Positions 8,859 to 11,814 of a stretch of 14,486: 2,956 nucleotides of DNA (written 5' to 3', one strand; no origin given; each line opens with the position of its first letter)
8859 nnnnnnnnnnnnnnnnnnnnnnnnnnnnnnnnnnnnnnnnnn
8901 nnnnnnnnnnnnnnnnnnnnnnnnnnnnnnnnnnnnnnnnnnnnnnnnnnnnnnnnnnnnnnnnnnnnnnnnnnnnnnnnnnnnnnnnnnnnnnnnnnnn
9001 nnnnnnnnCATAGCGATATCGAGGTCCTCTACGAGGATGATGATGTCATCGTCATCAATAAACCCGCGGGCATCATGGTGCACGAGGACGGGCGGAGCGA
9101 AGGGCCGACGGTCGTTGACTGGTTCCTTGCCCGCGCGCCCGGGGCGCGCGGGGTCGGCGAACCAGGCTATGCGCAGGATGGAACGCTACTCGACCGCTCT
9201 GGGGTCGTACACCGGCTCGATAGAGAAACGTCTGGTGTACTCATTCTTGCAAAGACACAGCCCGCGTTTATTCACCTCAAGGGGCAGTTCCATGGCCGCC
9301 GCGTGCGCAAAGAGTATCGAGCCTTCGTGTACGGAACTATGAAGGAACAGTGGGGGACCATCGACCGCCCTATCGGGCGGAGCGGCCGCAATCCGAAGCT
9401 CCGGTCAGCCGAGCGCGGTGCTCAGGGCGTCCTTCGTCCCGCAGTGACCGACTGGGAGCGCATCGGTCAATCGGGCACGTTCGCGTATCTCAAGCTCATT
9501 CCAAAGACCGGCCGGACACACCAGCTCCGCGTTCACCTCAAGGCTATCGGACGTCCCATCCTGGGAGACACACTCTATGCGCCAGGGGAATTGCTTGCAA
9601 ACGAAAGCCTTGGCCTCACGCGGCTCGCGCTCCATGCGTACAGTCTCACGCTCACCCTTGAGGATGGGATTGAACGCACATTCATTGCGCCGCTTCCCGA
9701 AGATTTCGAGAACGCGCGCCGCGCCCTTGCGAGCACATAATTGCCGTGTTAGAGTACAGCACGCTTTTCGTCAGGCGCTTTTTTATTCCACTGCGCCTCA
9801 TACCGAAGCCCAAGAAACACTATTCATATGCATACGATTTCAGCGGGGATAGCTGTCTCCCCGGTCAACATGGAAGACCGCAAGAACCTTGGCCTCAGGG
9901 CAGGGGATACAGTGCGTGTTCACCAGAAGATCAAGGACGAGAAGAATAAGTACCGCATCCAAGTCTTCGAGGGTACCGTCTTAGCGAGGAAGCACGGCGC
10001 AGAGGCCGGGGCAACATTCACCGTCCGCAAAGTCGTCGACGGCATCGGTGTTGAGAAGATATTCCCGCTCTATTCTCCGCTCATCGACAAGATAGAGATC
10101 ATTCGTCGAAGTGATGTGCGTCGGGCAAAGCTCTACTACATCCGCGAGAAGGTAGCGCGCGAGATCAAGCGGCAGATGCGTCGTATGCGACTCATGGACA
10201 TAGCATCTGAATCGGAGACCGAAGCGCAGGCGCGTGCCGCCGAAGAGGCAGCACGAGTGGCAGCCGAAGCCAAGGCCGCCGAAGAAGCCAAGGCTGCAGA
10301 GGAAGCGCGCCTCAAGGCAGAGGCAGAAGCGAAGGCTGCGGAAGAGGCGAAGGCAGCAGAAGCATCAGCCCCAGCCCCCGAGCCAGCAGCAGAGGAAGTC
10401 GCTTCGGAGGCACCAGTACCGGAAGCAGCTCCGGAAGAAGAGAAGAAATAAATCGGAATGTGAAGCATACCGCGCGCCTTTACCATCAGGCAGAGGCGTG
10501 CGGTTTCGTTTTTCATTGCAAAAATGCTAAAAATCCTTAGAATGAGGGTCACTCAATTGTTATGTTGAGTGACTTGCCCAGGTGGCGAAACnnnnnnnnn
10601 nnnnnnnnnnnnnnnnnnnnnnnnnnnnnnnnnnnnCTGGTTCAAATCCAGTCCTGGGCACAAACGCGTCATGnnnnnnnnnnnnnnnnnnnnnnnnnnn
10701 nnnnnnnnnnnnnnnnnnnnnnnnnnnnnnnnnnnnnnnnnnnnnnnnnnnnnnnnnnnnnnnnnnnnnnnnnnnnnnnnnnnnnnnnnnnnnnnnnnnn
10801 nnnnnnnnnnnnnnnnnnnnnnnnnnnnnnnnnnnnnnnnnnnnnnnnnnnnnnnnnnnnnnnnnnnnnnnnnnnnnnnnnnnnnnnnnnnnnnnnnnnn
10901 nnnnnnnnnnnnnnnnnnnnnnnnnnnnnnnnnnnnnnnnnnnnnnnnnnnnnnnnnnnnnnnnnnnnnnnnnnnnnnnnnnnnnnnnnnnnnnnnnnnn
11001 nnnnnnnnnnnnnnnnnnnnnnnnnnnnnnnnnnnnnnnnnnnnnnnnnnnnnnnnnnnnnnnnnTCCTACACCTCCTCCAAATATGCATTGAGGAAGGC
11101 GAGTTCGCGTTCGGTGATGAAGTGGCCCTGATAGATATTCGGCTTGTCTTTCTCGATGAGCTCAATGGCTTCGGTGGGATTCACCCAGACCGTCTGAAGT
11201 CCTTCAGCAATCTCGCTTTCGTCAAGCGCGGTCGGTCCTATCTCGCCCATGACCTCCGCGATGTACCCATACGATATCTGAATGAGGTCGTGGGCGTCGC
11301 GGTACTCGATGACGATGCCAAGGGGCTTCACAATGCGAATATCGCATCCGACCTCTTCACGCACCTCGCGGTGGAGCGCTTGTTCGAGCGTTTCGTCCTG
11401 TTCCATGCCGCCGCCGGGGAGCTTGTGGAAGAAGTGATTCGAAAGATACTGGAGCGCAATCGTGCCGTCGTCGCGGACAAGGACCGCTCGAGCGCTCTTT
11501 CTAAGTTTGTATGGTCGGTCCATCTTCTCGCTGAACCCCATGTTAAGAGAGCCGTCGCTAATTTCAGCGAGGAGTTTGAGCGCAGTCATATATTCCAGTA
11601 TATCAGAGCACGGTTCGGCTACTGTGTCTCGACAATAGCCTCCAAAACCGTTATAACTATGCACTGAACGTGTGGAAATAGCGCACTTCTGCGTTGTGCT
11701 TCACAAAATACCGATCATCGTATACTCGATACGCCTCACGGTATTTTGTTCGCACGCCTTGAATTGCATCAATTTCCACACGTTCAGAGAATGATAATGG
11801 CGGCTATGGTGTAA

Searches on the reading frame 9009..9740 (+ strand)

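Call 22: search_protein_families(library=pfam, proteins=[window:9009-9740:+], max_evalue=0.01)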
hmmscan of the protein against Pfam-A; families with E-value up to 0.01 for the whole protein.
window:9009-9740:+ (243 aa): 1 family
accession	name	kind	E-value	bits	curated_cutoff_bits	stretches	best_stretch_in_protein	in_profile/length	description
PF00849.27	PseudoU_synth_2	-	5.1e-27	95.4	26.8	1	12-178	1-151/152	RNA pseudouridylate synthase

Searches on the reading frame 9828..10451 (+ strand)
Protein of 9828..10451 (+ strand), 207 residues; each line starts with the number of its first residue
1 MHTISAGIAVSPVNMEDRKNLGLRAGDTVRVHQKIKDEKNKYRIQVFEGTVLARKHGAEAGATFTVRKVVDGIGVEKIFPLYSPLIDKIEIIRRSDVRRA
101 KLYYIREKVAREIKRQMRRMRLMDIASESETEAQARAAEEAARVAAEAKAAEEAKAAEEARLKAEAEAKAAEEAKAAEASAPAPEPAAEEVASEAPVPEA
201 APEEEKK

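Call 22: search_protein_families(library=pfam, proteins=[window:9828-10451:+], max_evalue=0.01)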
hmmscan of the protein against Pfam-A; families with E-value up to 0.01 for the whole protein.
window:9828-10451:+ (207 aa): 2 families
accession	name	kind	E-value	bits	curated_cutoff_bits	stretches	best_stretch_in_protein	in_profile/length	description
PF01245.26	Ribosomal_L19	-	7.6e-34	116.5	22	1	22-114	17-107/111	Ribosomal protein L19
PF04288.19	MukE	-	0.0022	17.4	25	1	95-179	128-212/229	MukE-like family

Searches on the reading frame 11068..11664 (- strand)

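Call 22: search_protein_families(library=pfam, proteins=[window:11068-11664:-], max_evalue=0.01)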
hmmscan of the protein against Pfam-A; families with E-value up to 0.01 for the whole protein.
window:11068-11664:- (198 aa): 2 families
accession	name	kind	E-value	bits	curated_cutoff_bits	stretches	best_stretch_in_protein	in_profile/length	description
PF00293.34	NUDIX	-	8.3e-16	58.6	21.1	1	54-176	2-129/134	NUDIX domain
PF22327.2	Nudt16-like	-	0.0059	17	27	1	82-110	37-66/161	U8 snoRNA-decapping enzyme-like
